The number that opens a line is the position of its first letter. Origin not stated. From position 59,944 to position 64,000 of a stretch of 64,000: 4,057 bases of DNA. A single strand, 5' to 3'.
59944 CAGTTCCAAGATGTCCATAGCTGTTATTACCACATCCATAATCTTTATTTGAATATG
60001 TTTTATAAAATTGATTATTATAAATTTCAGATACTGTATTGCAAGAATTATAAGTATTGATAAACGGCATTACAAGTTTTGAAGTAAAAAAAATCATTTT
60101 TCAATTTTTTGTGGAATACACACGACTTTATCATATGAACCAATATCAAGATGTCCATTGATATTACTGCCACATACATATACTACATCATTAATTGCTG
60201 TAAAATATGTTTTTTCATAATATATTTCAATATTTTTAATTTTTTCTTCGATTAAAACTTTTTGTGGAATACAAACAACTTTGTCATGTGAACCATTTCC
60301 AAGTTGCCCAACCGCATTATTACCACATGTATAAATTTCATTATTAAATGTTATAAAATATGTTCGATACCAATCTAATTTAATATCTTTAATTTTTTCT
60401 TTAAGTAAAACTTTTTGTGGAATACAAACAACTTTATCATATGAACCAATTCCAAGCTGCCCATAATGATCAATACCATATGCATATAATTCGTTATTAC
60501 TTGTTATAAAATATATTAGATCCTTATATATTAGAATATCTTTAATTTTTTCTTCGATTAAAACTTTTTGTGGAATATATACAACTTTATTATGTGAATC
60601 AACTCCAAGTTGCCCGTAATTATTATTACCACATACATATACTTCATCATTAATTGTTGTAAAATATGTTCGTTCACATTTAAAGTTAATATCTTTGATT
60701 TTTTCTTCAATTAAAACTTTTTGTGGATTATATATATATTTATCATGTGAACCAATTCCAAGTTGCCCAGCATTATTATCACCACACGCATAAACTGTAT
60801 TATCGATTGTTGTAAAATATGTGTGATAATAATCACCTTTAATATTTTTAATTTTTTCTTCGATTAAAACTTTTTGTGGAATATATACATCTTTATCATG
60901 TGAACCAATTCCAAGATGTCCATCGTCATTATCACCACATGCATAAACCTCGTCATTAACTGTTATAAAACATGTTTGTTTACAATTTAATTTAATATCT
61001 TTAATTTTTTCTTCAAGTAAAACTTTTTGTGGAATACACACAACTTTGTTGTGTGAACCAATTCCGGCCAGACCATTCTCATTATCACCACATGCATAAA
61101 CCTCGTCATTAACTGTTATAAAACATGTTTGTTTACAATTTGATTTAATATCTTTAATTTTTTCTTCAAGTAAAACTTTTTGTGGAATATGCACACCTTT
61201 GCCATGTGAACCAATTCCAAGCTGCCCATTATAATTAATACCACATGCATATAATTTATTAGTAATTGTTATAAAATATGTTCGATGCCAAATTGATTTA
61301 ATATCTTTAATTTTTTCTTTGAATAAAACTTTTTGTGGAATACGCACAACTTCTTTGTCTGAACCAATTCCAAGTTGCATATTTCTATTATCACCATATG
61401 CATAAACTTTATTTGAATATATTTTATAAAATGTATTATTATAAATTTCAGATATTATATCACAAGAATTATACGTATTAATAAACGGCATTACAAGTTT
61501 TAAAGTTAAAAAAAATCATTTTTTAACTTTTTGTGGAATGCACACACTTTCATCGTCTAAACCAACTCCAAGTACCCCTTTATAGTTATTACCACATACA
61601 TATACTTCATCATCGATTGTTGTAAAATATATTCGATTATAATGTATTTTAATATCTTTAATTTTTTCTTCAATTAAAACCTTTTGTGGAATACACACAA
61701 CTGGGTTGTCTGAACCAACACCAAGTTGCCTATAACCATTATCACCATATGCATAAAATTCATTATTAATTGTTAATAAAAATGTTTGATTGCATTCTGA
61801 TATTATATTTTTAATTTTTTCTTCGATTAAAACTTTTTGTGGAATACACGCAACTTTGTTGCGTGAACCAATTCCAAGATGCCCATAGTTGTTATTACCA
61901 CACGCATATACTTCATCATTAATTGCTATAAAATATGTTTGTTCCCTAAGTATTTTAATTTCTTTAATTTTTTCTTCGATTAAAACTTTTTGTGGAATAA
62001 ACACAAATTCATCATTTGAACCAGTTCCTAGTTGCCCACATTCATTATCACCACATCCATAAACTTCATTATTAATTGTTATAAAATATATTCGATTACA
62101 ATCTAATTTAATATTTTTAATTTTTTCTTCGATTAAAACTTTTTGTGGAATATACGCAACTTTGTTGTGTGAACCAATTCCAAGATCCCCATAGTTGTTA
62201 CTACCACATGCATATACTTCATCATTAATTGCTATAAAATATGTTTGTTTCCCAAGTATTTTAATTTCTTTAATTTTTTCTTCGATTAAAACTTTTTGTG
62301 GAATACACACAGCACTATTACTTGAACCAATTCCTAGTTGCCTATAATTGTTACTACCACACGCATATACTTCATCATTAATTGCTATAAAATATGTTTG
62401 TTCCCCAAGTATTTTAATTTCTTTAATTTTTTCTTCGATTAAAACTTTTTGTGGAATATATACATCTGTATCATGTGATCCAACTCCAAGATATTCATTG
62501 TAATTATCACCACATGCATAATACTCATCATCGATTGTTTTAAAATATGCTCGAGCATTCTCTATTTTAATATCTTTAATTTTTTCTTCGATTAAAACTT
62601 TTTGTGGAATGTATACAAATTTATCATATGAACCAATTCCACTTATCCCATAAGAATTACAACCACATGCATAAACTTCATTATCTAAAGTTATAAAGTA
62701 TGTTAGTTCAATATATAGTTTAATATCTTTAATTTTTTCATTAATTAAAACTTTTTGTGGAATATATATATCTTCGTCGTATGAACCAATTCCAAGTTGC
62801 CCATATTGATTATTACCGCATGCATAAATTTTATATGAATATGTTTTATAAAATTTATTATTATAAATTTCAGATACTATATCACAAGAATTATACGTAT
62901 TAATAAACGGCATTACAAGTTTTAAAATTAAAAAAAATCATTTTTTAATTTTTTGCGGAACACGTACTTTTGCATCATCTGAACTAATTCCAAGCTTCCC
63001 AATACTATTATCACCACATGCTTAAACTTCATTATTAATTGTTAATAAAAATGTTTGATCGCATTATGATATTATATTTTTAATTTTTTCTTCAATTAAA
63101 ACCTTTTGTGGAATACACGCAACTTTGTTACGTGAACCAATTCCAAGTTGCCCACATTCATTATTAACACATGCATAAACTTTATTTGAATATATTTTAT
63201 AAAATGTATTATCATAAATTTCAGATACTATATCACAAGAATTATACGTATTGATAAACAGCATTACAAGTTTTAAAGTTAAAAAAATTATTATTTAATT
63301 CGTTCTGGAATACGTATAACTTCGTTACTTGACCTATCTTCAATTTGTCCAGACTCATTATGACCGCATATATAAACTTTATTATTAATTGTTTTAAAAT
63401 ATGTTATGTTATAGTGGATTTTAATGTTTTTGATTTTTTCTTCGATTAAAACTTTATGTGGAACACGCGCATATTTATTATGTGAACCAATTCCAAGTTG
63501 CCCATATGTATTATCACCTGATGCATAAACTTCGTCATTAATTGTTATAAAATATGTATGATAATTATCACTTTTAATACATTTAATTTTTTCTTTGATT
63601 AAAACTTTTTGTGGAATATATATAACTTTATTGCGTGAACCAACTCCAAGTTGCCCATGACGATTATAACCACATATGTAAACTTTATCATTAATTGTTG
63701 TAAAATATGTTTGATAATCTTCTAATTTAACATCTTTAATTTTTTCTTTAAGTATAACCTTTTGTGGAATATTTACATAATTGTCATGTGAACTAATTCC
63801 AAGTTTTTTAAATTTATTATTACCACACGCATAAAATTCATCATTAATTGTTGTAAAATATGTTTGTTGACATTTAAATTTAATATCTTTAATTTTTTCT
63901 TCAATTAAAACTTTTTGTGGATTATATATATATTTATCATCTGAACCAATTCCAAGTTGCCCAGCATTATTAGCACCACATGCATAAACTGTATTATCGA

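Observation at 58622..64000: Head-to-tail array of at least five RCC1-like repeat genes built from a 153-nt unit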

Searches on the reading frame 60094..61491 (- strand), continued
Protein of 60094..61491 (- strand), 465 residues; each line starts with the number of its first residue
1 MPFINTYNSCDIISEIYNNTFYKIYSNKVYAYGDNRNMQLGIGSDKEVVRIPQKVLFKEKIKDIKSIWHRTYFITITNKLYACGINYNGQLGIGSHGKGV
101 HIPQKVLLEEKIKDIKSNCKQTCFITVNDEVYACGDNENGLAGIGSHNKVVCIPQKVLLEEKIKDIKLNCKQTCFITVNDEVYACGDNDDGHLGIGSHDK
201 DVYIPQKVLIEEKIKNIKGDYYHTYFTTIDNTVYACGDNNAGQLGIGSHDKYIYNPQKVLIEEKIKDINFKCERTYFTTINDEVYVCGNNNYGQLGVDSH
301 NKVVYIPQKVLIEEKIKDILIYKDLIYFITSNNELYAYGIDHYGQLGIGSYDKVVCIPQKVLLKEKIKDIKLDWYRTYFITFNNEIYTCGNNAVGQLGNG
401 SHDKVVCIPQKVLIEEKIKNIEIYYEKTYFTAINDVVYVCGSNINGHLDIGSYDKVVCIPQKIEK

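Call 63: find_related_loci(query=window:60094-61491:-, collection=viral_contigs, flank=10000)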
Query window:60094-61491:- (465 aa) in viral_contigs; peptide patterns used: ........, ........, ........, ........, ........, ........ (x = any residue, [..] = any of these).
111 stretches matched a pattern, but none encodes a relative of the query by tblastn (E <= 1e-3).

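Call 68: search_protein_families(library=pfam, proteins=[L001:330-734:-, L003:14475-16001:+, L003:16029-17612:+, L003:11691-12524:+], max_evalue=1)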
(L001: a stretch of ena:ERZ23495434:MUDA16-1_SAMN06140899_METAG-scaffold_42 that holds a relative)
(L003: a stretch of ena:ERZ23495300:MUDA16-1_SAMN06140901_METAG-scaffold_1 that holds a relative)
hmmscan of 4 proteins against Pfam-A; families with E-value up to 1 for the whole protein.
L001:330-734:- (134 aa): 2 families
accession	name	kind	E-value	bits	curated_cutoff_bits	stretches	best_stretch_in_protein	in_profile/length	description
PF17391.7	Urocanase_N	-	0.084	13.1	23.2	1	56-103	70-116/127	Urocanase N-terminal domain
PF11505.13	DUF3216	-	0.16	12.6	25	1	92-128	36-74/91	Protein of unknown function (DUF3216)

L003:14475-16001:+ (508 aa): 2 families
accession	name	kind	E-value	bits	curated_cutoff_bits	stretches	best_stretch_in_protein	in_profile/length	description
PF24998.1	DUF7778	-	0.0098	16.2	25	1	291-362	38-109/125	Domain of unknown function (DUF7778)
PF14562.12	Endonuc_BglI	-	0.014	15.1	25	1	157-259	41-141/286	Restriction endonuclease BglI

L003:16029-17612:+ (527 aa): 0 families

L003:11691-12524:+ (277 aa): 5 families
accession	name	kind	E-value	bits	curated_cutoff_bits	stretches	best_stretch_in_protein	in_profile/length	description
PF25390.1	WD40_RLD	-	1.3e-11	44.9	150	1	9-129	207-327/363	RCC1-like domain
PF00415.24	RCC1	-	2.8e-09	37.8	21.7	2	69-105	3-40/50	Regulator of chromosome condensation (RCC1) repeat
PF13540.12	RCC1_2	-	0.013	15.7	22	1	61-79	11-29/30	Regulator of chromosome condensation (RCC1) repeat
PF11504.14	Colicin_Ia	-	0.05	14.2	25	1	120-167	24-69/72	Colicin Ia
PF11101.13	DUF2884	-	0.21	11.7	30.6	1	89-128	2-41/228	Protein of unknown function (DUF2884)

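Call 73: fold_search(model_id=the predicted structure, library=viral)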
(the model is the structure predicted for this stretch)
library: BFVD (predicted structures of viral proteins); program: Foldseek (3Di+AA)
matches with E <= 10: 1132; with E <= 0.001: 297
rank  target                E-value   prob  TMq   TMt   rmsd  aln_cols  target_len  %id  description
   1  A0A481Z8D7            1.3e-33  1.00  0.63  0.55   7.2       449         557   26  Regulator of chromosome condensation protein [Pithovirus LCPAC302]
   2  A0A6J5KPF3            4.6e-32  1.00  0.44  0.22  18.1       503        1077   19  Regulator of chromosome condensation, RCC1 [uncultured Caudovirales phage]
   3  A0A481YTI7            1.2e-31  1.00  0.43  0.38  11.3       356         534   29  Regulator of chromosome condensation protein [Marseillevirus LCMAC102]
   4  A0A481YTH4            8.8e-30  1.00  0.43  0.47  10.3       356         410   26  F-box and regulator of chromosome condensation repeat protein [Marseillevirus LCMAC102]
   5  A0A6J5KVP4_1          2.9e-29  1.00  0.47  0.27  17.2       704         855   13  Regulator of chromosome condensation, RCC1 [uncultured Caudovirales phage]
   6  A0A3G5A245            3.1e-29  1.00  0.47  0.48  10.4       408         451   17  Chromosome condensation regulator [Harvfovirus sp.]
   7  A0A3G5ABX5            5.6e-29  1.00  0.52  0.54   7.3       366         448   20  RCC1-like domain-containing protein [Hyperionvirus sp.]
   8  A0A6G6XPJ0            3.6e-28  1.00  0.52  0.19  10.5       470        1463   20  (no name in the UniProt tables at hand)
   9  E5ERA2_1              5.9e-28  1.00  0.41  0.21  15.6       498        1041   18  (no name in the UniProt tables at hand)
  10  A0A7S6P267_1          2.7e-27  1.00  0.42  0.17  18.6       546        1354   17  (no name in the UniProt tables at hand)
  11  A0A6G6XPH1            4.7e-27  1.00  0.53  0.44   9.3       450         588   19  (no name in the UniProt tables at hand)
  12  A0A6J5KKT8            2.7e-26  1.00  0.43  0.31  10.8       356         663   21  Regulator of chromosome condensation, RCC1 [uncultured Caudovirales phage]
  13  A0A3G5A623            2.9e-26  1.00  0.45  0.58   7.3       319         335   20  Chromosome condensation regulator [Hyperionvirus sp.]
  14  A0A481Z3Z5            5.8e-26  1.00  0.41  0.34  11.6       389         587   24  F-box and regulator of chromosome condensation repeat protein [Pithovirus LCPAC102]
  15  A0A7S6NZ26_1          2.3e-25  1.00  0.41  0.17  15.2       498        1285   16  (no name in the UniProt tables at hand)
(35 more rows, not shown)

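Call 77: find_encoding_contigs(protein=P0009, flank=6000, max_places=3)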
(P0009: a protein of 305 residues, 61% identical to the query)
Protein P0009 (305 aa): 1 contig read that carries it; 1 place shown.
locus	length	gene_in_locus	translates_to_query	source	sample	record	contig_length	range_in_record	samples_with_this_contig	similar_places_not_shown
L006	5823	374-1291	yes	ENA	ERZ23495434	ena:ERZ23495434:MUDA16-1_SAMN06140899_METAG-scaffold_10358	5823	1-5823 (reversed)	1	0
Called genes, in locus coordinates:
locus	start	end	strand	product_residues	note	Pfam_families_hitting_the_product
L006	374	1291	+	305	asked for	PF25390:WD40_RLD, PF13540:RCC1_2 (faint), PF25390:WD40_RLD, PF00415:RCC1 (weak)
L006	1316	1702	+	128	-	PF00415:RCC1 (weak), PF13540:RCC1_2 (faint), PF25390:WD40_RLD, PF00415:RCC1 (weak)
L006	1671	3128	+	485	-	PF25384:Alsin_RLD (faint), PF13540:RCC1_2 (faint), PF25390:WD40_RLD, PF00415:RCC1 (weak), PF25390:WD40_RLD, PF00415:RCC1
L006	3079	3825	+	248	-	PF13540:RCC1_2 (faint), PF25390:WD40_RLD, PF00415:RCC1 (weak)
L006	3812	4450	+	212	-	PF25390:WD40_RLD, PF00415:RCC1 (weak), PF13540:RCC1_2 (faint), PF25390:WD40_RLD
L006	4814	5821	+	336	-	?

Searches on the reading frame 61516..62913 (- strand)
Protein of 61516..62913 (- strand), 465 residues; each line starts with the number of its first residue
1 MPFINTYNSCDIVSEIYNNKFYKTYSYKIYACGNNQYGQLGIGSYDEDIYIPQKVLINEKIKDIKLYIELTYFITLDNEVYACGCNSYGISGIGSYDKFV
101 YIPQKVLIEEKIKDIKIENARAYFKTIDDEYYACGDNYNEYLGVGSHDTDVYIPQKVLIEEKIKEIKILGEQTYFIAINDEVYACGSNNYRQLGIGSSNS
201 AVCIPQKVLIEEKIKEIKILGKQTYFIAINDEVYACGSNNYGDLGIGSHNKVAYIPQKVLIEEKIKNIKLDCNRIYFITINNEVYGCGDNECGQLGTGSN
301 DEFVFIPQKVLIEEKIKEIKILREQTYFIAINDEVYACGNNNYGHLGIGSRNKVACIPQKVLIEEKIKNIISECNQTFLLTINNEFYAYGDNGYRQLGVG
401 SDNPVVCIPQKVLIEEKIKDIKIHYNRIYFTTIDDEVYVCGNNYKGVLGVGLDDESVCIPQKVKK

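Call 4: search_protein_families(library=pfam, proteins=[window:61516-62913:-], max_evalue=0.01)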
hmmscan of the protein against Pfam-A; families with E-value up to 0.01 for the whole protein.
window:61516-62913:- (465 aa): 4 families
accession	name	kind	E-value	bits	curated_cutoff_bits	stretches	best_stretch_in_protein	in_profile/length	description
PF25390.1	WD40_RLD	-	9.4e-70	236.2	150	2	171-464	41-346/363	RCC1-like domain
PF00415.24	RCC1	-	6.9e-63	209.5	21.7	7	29-64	4-40/50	Regulator of chromosome condensation (RCC1) repeat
PF13540.12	RCC1_2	-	1.5e-24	85.5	22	2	277-294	13-30/30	Regulator of chromosome condensation (RCC1) repeat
PF08678.16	Rsbr_N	-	0.00017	22.1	27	0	308-345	5-42/130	Rsbr N terminal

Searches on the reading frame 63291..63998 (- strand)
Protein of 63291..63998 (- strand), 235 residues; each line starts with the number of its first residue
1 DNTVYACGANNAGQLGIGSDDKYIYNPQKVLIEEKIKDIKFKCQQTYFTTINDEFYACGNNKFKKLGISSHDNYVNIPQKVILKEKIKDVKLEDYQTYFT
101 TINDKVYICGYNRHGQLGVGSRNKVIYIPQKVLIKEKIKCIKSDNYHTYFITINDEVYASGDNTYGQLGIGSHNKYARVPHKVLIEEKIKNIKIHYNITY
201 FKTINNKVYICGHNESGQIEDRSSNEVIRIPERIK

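Call 10: search_protein_families(library=pfam, proteins=[window:63291-63998:-], max_evalue=0.001)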
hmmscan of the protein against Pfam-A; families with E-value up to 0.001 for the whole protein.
window:63291-63998:- (235 aa): 3 families
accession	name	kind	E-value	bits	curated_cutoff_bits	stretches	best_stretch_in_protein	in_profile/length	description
PF25390.1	WD40_RLD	-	2.3e-40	139.5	150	1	2-234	108-345/363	RCC1-like domain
PF00415.24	RCC1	-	2.8e-31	108.3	21.7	3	1-39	1-40/50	Regulator of chromosome condensation (RCC1) repeat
PF13540.12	RCC1_2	-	2.2e-17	62.7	22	1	145-167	8-30/30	Regulator of chromosome condensation (RCC1) repeat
